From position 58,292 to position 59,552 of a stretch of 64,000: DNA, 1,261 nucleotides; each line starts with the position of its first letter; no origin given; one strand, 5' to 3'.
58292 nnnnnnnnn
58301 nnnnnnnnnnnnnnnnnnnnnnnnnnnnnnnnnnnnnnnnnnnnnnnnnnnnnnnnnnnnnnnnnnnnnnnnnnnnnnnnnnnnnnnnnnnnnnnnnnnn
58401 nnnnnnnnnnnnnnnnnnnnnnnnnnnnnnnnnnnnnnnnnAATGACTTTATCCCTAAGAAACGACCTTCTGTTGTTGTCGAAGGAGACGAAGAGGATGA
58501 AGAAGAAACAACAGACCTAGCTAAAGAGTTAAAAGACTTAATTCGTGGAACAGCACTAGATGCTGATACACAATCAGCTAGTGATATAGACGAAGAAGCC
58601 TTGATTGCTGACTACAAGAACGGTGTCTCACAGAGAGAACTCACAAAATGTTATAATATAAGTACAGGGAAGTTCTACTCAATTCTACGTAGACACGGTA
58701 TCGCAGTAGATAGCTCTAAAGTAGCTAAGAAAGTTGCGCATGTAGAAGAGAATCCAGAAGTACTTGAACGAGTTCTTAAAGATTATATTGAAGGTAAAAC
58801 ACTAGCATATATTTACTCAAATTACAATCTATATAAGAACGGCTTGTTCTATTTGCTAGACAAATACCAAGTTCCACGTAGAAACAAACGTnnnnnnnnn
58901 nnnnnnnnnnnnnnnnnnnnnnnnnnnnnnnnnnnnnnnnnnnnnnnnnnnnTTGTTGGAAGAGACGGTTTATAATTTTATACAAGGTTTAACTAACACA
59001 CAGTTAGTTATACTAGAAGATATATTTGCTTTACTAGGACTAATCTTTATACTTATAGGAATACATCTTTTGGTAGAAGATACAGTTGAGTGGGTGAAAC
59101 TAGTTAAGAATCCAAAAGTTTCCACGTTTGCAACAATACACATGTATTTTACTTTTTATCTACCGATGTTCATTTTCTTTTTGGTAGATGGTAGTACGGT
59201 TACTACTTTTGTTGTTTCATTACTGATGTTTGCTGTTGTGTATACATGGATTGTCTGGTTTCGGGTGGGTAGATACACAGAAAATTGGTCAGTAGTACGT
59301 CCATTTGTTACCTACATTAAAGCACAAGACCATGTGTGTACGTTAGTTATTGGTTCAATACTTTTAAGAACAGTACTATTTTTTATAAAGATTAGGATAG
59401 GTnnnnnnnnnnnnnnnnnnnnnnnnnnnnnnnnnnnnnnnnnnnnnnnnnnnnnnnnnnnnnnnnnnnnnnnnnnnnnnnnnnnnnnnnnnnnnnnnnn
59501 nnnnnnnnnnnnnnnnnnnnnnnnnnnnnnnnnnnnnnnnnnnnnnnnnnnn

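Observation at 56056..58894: Exact 71-bp promoter-operator-RBS cassette duplicated in front of two consecutive genes, the second an 800-aa acidic HTH protein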

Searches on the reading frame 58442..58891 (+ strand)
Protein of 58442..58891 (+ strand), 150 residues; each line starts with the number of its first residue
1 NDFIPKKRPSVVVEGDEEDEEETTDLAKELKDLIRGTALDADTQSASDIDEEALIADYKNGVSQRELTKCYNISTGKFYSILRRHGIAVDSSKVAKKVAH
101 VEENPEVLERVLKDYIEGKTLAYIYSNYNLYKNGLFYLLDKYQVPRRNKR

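Call 14: search_dna_similar(query=window:58442-58891:+, collection=phages, mode=protein, max_rows=60, rows=spread, max_evalue=0.001)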
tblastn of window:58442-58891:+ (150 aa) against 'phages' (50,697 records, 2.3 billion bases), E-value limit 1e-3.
Records with a match: 541; places in all: 541; records where one place covers at least 80% of the query: 44.
Best place of each record, by identity: 95-99% 8; 90-95% 1; 80-90% 21; <60% 511.
By first word of the organism name: Staphylococcus 339; Bacillus 73; Enterococcus 68; Listeria 54; Mammaliicoccus 3; phage 1; Phage 1; Silviavirus 1; Xanthomonas 1.
By host as written in the record: Staphylococcus aureus 111; - 51; Listeria monocytogenes 43; Staphylococcus sp. 27; Staphylococcus carnosus TM300 22; Enterococcus faecalis 20; Bacillus cereus 15; Staphylococcus aureus ATCC 25923 10; and 126 more.
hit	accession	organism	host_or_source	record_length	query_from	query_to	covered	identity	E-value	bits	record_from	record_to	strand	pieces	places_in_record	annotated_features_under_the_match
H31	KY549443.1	Enterococcus phage EFP01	Enterococcus faecium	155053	1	150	100%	98.7%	1e-82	269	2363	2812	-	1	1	hypothetical protein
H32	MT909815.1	Enterococcus phage iF6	Enterococcus faecium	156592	2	150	99%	85.4%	5e-72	239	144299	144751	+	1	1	hypothetical protein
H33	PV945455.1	Enterococcus phage vB_Edu_21C1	Enterococcus sp.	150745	2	150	99%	84.0%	4e-71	236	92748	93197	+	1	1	hypothetical protein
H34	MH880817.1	Enterococcus phage EfV12-phi1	Enterococcus faecium TX1330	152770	2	150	99%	83.4%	6e-71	236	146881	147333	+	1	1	hypothetical protein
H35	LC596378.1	Enterococcus phage phi EF14H1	Enterococcus faecalis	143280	40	149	73%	51.8%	2e-26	109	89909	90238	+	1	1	hypothetical protein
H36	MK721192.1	Enterococcus phage vB_EfaM_Ef2.3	Enterococcus faecalis strain AH2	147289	40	149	73%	51.8%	2e-26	109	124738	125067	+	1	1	hypothetical protein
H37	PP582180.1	Enterococcus phage vB_Efs8_KEN04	Enterococcus faecalis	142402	40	149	73%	51.8%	2e-26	108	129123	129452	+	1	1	hypothetical protein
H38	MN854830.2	Enterococcus phage PBEF129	Enterococcus faecalis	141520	42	149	72%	51.9%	6e-26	107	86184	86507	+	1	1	hypothetical protein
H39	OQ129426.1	Staphylococcus phage vB_SauM_JDF86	Staphylococcus aureus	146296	51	149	66%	40.6%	9e-15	76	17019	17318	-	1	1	hypothetical protein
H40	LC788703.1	Staphylococcus phage phiRNIID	sewage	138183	26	147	81%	31.3%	2e-9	61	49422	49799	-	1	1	DNA binding protein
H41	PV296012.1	Bacillus phage 0524phi7-1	Bacillus thuringiensis BtSerwer7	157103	51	150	67%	36.5%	2e-10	63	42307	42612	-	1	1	transcription factor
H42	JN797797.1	Bacillus phage BCP78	Bacillus cereus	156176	43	150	72%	32.8%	8e-8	56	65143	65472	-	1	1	hypothetical protein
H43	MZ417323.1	Staphylococcus phage PG-2021_1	Staphylococcus epidermidis NCC 100655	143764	49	147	66%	34.7%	4e-11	65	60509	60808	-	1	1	record has no annotation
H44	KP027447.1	Staphylococcus phage vB_SepM_ phiIPLA-C1C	Staphylococcus sp.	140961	49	147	66%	34.7%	4e-11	65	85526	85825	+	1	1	hypothetical protein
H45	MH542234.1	Staphylococcus phage Terranova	Staphylococcus epidermidis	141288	49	147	66%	33.7%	2e-11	66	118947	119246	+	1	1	transposase domain-containing protein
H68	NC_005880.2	Staphylococcus phage K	Staphylococcus aureus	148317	51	149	66%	32.7%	1e-8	58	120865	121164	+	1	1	DNA binding protein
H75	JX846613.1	Staphylococcus phage vB_SauM_Romulus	Staphylococcus aureus (phage ...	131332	51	147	65%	33.3%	2e-9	60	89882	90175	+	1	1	hypothetical protein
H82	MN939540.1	Listeria phage vB_Liva_VAfA18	Listeria ivanovii subsp. ivanovii ...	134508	51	147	65%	33.0%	1e-10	64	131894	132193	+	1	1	putative DNA binding protein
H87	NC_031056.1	Bacillus phage Deep Blue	Bacillus cereus BtB2-4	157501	51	148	65%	28.0%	1e-7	55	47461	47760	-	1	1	DNA binding protein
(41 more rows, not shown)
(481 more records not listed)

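Call 15: get_annotated_region(hit=H68, flank=4000)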
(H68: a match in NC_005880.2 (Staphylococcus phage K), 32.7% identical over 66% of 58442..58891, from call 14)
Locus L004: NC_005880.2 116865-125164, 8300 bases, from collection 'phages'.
description: Staphylococcus phage K, complete genome.
organism: Staphylococcus phage K (NCBI taxid 2928685)
taxonomy: Viruses; Duplodnaviria; Heunggongvirae; Uroviricota; Caudoviricetes; Herelleviridae; Twortvirinae; Kayvirus; Kayvirus kay
host: Staphylococcus aureus; source: -; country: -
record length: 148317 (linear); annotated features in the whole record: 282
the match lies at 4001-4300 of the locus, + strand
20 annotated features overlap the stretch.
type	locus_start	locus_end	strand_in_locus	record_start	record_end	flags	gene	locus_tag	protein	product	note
CDS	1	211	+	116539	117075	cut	-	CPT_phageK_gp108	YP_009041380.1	hypothetical protein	-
CDS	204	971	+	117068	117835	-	-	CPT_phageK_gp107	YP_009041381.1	sce7726 family protein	-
CDS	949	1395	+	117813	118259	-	-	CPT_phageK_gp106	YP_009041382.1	hypothetical protein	-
CDS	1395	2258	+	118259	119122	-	-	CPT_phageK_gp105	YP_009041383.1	hypothetical protein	-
CDS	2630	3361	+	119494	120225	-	-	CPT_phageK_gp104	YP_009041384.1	hypothetical protein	-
CDS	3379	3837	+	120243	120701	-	-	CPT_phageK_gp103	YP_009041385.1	virion structural protein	-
CDS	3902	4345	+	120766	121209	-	-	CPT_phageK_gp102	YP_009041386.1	DNA binding protein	-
CDS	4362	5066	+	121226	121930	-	-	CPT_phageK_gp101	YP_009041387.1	hypothetical protein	-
regulatory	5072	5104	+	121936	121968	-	-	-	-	terminator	-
CDS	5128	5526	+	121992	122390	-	-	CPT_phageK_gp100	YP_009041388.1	hypothetical protein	-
regulatory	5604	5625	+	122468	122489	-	-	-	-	terminator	-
CDS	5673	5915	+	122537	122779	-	-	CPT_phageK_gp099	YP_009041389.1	hypothetical protein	-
CDS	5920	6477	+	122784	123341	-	-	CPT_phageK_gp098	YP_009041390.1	hypothetical protein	-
CDS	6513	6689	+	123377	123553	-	-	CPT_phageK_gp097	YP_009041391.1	DNA sliding clamp inhibitor; arrest of S.aureus DNA synthesis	-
CDS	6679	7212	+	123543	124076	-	-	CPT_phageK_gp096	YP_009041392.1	ribulose-1;5-bisphosphate carboxylase/oxygenase small subunit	-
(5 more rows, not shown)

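Call 16: get_annotated_region(hit=H41, flank=4000)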
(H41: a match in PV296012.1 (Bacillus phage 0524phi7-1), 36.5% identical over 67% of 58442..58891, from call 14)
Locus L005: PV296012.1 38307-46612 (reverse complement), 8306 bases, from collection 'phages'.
description: Bacillus phage 0524phi7-1, complete genome.
organism: Bacillus phage 0524phi7-1 (NCBI taxid 3411548)
taxonomy: Viruses; Duplodnaviria; Heunggongvirae; Uroviricota; Caudoviricetes; Herelleviridae; Bastillevirinae; Tsarbombavirus
host: Bacillus thuringiensis BtSerwer7; source: -; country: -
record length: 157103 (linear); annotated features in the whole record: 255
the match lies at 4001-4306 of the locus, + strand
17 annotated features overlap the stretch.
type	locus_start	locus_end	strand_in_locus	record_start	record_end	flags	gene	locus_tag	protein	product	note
CDS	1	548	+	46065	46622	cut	-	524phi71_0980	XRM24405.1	C-terminal coiled coil protein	Deepcoil2 detects coiled coil in C-terminal portion of the protein; blast matches thus far confined to Bastillevirinae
CDS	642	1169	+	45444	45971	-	-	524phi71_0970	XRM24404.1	hypothetical protein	blast matches widely in Herelleviridae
CDS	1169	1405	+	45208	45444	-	-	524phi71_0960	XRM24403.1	hypothetical protein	blast matches thus far confined to Tsarbombaviruses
CDS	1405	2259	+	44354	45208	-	-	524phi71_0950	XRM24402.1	hypothetical protein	blast matches widely in Herelleviridae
CDS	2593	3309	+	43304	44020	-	-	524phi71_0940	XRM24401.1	hypothetical protein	HHpred match to Q9T1W7 gp27 of Mu, suspected of being the small terminase of that phage; blast matching widely in ...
CDS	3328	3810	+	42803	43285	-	-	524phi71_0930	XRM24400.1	virion structural protein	blast match to ISP gp84 (CCA65814) reported to be structural by mass spectrometry; blast matches throughout ...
CDS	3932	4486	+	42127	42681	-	-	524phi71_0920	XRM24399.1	transcription factor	HHpred match to both the N-terminal half and C-terminal half of Q6QGG9, transcription factor D5 from phage T5 and other ...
CDS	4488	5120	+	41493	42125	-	-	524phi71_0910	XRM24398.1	coiled coil protein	Deepcoil2 finds coiled coil propensity throughout the protein and most strongly at the C-terminus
CDS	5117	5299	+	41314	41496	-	-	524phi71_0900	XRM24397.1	hypothetical protein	blast matches thus far limited to Tsarbombaviruses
CDS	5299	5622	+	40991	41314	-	-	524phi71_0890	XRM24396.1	hypothetical protein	blast matches concentrated in Tsarbombaviruses and Caeruleoviruses, but include a few members of Spounavirinae; homolog ...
CDS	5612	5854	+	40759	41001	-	-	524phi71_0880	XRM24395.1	membrane protein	DeepTMHMM predicts two transmembrane helixes; blast matches thus far confined to Tsarbombaviruses and Caeruleoviruses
CDS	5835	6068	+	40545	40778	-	-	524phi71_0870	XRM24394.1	membrane protein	DeepTMHMM predicts two transmembrane helixes; blast matches thus far confined to Tsarbombaviruses and Caeruleoviruses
CDS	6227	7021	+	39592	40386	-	-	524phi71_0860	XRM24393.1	hypothetical protein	HHpred gave a weak match of the second half of it to PF05565.14, Sipho_Gp157; blast matches the longer form widely in ...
CDS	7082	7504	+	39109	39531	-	-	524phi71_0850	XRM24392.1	hypothetical protein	blast matches thus far confined to Tsarbombaviruses and Caeruleoviruses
CDS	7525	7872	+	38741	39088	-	-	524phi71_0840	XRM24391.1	hypothetical protein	blast matches thus far confined to QEG13667, Tsarbombavirus phage vB_BspM_MarvelLand, and a few metagenomic sequences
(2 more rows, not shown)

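Call 17: get_annotated_region(hit=H36, flank=5000)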
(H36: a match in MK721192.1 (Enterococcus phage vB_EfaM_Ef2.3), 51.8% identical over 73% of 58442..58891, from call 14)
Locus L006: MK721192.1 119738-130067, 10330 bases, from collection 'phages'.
description: Enterococcus phage vB_EfaM_Ef2.3, complete genome.
organism: Enterococcus phage vB_EfaM_Ef2.3 (NCBI taxid 2546634)
taxonomy: Viruses; Duplodnaviria; Heunggongvirae; Uroviricota; Caudoviricetes; Herelleviridae; Brockvirinae; Kochikohdavirus
host: Enterococcus faecalis strain AH2; source: raw sewage water obtained from a North City Water Reclamation Plant; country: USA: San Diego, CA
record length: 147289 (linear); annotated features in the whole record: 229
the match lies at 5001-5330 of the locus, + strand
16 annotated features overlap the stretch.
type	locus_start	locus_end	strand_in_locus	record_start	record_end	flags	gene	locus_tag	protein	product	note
CDS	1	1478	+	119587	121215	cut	-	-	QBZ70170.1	hypothetical protein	-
CDS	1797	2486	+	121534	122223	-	-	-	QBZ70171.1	hypothetical protein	Phage protein (ACLAME 1248)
CDS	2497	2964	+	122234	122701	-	-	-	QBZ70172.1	hypothetical protein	Phage protein (ACLAME 1555)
CDS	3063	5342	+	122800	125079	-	-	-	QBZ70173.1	hypothetical protein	Phage protein (ACLAME 1556)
CDS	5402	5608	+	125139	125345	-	-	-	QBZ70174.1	hypothetical protein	-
CDS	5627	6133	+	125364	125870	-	-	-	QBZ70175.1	hypothetical protein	-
CDS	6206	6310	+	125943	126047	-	-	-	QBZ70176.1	hypothetical protein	-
CDS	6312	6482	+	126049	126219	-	-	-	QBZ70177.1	hypothetical protein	-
CDS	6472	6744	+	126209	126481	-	-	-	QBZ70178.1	hypothetical protein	-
CDS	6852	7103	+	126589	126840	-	-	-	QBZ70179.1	repressor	-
CDS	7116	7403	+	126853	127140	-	-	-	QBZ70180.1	hypothetical protein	-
CDS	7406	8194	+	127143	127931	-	-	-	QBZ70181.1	hypothetical protein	-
CDS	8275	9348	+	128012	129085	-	-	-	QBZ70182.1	hypothetical protein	-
CDS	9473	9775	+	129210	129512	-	-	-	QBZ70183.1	hypothetical protein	-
CDS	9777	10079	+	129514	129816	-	-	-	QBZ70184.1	hypothetical protein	-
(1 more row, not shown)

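Call 72: find_homologous_proteins(query=window:58502-58891:+, max_evalue=0.001)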
Query window:58502-58891:+ (130 aa): 2 proteins with E <= 0.001 among 23 candidates.
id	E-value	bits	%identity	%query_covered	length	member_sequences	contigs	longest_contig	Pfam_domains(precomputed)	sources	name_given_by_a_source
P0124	6.9e-69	247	88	100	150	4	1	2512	-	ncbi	-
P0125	9.9e-69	247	90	97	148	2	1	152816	-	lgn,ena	-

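Call 84: predict_structure(alignment_id=A4)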
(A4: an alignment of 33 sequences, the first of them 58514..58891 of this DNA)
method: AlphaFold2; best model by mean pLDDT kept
length: 126 residues; sequences in the alignment: 33
mean_pLDDT: 78.2   pTM: 0.56
mean pLDDT of the five models: 78.2, 77.6, 77.1, 74.5, 74.1
residues with pLDDT >= 90: 35; 70-90: 64; 50-70: 3; < 50: 24
segments of 3 or more residues with pLDDT < 50: 1-22
pLDDT, mean of each block of 10 residues (from residue 1): 43 40 71 87 87 82 78 91 93 94 93 87 67
secondary structure, 60 per line:
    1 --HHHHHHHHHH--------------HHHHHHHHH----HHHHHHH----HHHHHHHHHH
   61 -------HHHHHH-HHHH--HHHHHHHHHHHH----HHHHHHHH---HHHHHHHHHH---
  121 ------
elements in order: H3-12 H27-35 H40-46 H51-60 H68-73 H75-78 H81-92 H97-104 H108-117

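Call 88: fold_search(model_id=the predicted structure, library=pdb)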
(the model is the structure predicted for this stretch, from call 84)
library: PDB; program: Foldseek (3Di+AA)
matches with E <= 10: 475; with E <= 0.001: 0
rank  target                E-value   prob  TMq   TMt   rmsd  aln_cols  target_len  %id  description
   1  2lvs_MODEL_1_A        7.5e-02  0.80  0.30  0.35  14.2       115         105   16  NMR solution structure of a CRISPR repeat binding protein (released 2013-01-23)
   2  1k78_A                3.5e-01  0.30  0.27  0.28  16.8       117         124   15  Pax5(1-149)+Ets-1(331-440)+DNA (released 2002-01-04)
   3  2ao9_I                5.7e-01  0.13  0.21  0.26  13.5       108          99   13  Structural Genomics, The crystal structure of a Phage protein (phBC6A51) from Bacillus cereus ATCC 14579 (released 2005-09-27)
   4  1gdt_A                6.4e-01  0.80  0.26  0.19   6.7        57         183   16  CRYSTAL STRUCTURE OF A SITE-SPECIFIC RECOMBINASE, GAMMA-DELTA RESOLVASE COMPLEXED WITH A 34 BP CLEAVAGE SITE (released 1996-04-03)
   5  7r3j_D                6.8e-01  0.38  0.27  0.15  10.2        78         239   15  Nativ complex of PqsE and RhlR with the synthetic antagonist mBTL (released 2022-12-14)
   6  8oj3_P                8.2e-01  0.20  0.34  0.30  12.3       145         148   17  Crystal structure of the Candida albicans 80S ribosome in complex with geneticin G418 (rotated state) (released 2024-10-09)
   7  7qix_R                8.7e-01  0.18  0.32  0.28  11.1       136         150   20  Specific features and methylation sites of a plant ribosome. 40S body ribosomal subunit. (released 2022-06-15)
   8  1zr2_B                9.2e-01  0.72  0.27  0.19   6.2        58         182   16  Structure of a Synaptic gamma-delta Resolvase Tetramer Covalently Linked to two Cleaved DNAs (released 2005-08-30)
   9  9n73_NF               9.2e-01  0.20  0.34  0.31  12.4       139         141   19  SSU processome maturation and disassembly, State G (released 2025-10-29)
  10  6zu5_SN0              9.2e-01  0.20  0.33  0.30  12.0       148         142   14  Structure of the Paranosema locustae ribosome in complex with Lso2 (released 2020-11-04)
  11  8pvt_A                9.2e-01  0.15  0.24  0.22  11.9       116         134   16  Manganese-dependent transcriptional repressor DR2539 complexed with cadmium (SAD 7 keV) (released 2024-05-08)
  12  5jls                  9.2e-01  0.13  0.26  0.25  13.8       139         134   16  Crystal Structure of Adhesin competence repressor (AdcR) from Streptococcus pyogenes (C-terminally His tagged) (released 2017-05-03)
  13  8ova_AG               9.8e-01  0.12  0.27  0.24  12.7       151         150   12  CRYO-EM STRUCTURE OF TRYPANOSOMA BRUCEI PROCYCLIC FORM 80S RIBOSOME : PARENTAL STRAIN (released 2023-11-29)
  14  5cy2_E                1.0e+00  0.75  0.29  0.21   6.2        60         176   13  Tn3 resolvase - site III complex crystal form II (released 2017-01-11)
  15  7pzy_O                1.0e+00  0.16  0.34  0.30  12.3       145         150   17  Structure of the vacant Candida albicans 80S ribosome (released 2022-05-18)
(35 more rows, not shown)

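Call 90: search_protein_families(library=pfam, proteins=[L006:3063-5339:+, window:58514-58891:+, L004:3902-4342:+, L005:3932-4483:+], max_evalue=1)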
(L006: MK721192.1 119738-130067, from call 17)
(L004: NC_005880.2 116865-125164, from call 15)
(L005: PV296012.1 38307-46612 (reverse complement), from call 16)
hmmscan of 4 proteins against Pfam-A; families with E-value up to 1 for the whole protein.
L006:3063-5339:+ (759 aa): 2 families
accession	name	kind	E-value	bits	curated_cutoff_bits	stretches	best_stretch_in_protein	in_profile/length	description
PF21280.2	Helicase_dom4_arc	-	0.00012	22.3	27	1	626-688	26-88/125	Archaeal helicase, domain 4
PF15454.11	LAMTOR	-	0.014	16.5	25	0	556-619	2-51/75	Late endosomal/lysosomal adaptor and MAPK and MTOR activator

window:58514-58891:+ (126 aa): 2 families
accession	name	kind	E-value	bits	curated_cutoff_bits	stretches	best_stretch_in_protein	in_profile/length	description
PF03374.19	ANT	-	0.16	12.8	25.3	1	31-75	17-61/108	Phage antirepressor protein KilAC domain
PF11934.14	DUF3452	-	0.17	12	26.3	1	35-91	6-63/135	Domain of unknown function (DUF3452)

L004:3902-4342:+ (147 aa): 2 families
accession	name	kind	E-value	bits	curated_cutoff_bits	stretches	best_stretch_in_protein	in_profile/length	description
PF01710.22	HTH_Tnp_IS630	-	0.014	15.9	21.3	1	68-133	36-101/119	Transposase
PF04255.20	DUF433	-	0.028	14.7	23.6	0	82-109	23-50/56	Protein of unknown function (DUF433)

L005:3932-4483:+ (184 aa): 3 families
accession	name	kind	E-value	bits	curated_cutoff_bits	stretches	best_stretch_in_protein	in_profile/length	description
PF08765.17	Mor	-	0.018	15.5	24.9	0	80-117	60-95/107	Mor transcription activator family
PF04255.20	DUF433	-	0.13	12.5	23.6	0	27-55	24-53/56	Protein of unknown function (DUF433)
PF05631.20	MFS_5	-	0.39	10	25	1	86-113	47-74/356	Sugar-tranasporters, 12 TM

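Call 93: get_annotated_region(hit=H82, flank=1500)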
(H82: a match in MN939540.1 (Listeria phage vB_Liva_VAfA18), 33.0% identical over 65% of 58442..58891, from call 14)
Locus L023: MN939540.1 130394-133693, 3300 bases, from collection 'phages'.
description: Listeria phage vB_Liva_VAfA18, complete genome.
organism: Listeria phage vB_Liva_VAfA18 (NCBI taxid 2712945)
taxonomy: Viruses; Duplodnaviria; Heunggongvirae; Uroviricota; Caudoviricetes; Herelleviridae; Jasinkavirinae; Pecentumvirus; Pecentumvirus list36
host: Listeria ivanovii subsp. ivanovii BE308/15; source: wastewater; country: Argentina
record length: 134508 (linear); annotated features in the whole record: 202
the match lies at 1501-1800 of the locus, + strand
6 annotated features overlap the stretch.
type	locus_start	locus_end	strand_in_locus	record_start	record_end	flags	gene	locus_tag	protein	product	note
CDS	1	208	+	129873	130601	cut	-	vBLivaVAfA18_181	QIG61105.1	putative RNA polymerase sigma factor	-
CDS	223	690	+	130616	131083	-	-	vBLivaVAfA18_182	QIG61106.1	hypothetical protein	-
CDS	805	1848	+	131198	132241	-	-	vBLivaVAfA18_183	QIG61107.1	putative DNA binding protein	-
CDS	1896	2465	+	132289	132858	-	-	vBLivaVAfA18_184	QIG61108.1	hypothetical protein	-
CDS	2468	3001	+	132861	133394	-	-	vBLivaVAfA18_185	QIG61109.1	hypothetical protein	-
CDS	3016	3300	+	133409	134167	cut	-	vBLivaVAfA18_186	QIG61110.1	hypothetical protein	-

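Call 94: get_annotated_region(hit=H75, flank=1000)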
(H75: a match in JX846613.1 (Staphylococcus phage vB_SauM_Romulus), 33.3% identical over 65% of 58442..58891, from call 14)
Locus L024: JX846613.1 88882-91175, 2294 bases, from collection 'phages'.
description: Staphylococcus phage vB_SauM_Romulus, complete genome.
organism: Staphylococcus phage vB_SauM_Romulus (NCBI taxid 1235660)
taxonomy: Viruses; Duplodnaviria; Heunggongvirae; Uroviricota; Caudoviricetes; Herelleviridae; Twortvirinae; Silviavirus; Silviavirus remus
host: Staphylococcus aureus (phage propagation strain 47); source: -; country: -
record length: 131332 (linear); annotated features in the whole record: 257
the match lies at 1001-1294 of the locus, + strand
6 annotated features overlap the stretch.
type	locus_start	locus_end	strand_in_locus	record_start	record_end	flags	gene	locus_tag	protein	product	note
CDS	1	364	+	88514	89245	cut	-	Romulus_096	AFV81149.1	hypothetical protein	-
CDS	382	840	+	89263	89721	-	-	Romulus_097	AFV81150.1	structural protein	-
regulatory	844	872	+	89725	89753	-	-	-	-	promoter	discovered using MEME with manual verification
CDS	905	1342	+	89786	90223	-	-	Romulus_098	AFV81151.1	hypothetical protein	-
CDS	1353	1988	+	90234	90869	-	-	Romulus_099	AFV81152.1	hypothetical protein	-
CDS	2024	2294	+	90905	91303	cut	-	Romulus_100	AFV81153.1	hypothetical protein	-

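Call 95: get_annotated_region(hit=H44, flank=1000)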
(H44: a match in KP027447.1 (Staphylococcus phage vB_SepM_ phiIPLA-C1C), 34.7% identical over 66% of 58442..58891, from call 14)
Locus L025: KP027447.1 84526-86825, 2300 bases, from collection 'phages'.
description: Staphylococcus phage phiIPLA-C1C, complete genome.
organism: Staphylococcus phage vB_SepM_ phiIPLA-C1C (NCBI taxid 1572704)
taxonomy: Viruses; Duplodnaviria; Heunggongvirae; Uroviricota; Caudoviricetes; Herelleviridae; Twortvirinae; Sepunavirus; Sepunavirus IPLAC1C
host: Staphylococcus sp.; source: -; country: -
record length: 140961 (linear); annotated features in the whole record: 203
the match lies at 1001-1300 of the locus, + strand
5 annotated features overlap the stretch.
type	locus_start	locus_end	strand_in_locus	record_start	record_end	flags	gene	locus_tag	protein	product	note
CDS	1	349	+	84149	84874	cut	-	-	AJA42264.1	hypothetical protein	-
CDS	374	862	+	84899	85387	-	-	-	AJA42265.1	hypothetical protein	-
CDS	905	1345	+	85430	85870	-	-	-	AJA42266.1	hypothetical protein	-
CDS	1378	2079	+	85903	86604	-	-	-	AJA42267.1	hypothetical protein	-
CDS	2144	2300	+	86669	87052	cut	-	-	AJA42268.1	membrane protein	-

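Call 96: get_annotated_region(hit=H87, flank=1000)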
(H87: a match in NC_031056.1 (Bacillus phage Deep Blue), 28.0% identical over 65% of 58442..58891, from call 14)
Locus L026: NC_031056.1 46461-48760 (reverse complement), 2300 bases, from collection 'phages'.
description: Bacillus phage Deep Blue, complete genome.
organism: Bacillus phage Deep Blue (NCBI taxid 1792245)
taxonomy: Viruses; Duplodnaviria; Heunggongvirae; Uroviricota; Caudoviricetes; Herelleviridae; Bastillevirinae; Caeruleovirus; Caeruleovirus deepblue
host: Bacillus cereus BtB2-4; source: -; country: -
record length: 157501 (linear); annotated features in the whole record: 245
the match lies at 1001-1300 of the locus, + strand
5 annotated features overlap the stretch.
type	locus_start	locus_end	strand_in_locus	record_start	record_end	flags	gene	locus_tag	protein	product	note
CDS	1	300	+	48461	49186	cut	-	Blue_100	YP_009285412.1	hypothetical protein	-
CDS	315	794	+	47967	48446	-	-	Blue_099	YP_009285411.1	virion structural protein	-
CDS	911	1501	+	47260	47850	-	-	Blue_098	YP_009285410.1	DNA binding protein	-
CDS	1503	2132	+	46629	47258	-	-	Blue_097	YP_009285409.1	hypothetical protein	-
CDS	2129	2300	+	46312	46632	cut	-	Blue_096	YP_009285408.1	hypothetical protein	-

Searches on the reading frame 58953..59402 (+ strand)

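Call 12: search_protein_families(library=pfam, proteins=[window:58953-59402:+], max_evalue=1)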
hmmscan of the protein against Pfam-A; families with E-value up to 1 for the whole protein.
window:58953-59402:+ (150 aa): 0 families

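Call 13: search_protein_families(library=phrogs, proteins=[window:58953-59402:+], max_evalue=0.01)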
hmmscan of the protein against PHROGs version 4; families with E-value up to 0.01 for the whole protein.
window:58953-59402:+ (150 aa): 1 family
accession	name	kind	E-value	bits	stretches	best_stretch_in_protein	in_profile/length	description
phrog_30751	-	head and packaging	2.5e-97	324.1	1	1-150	1-150/150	minor head protein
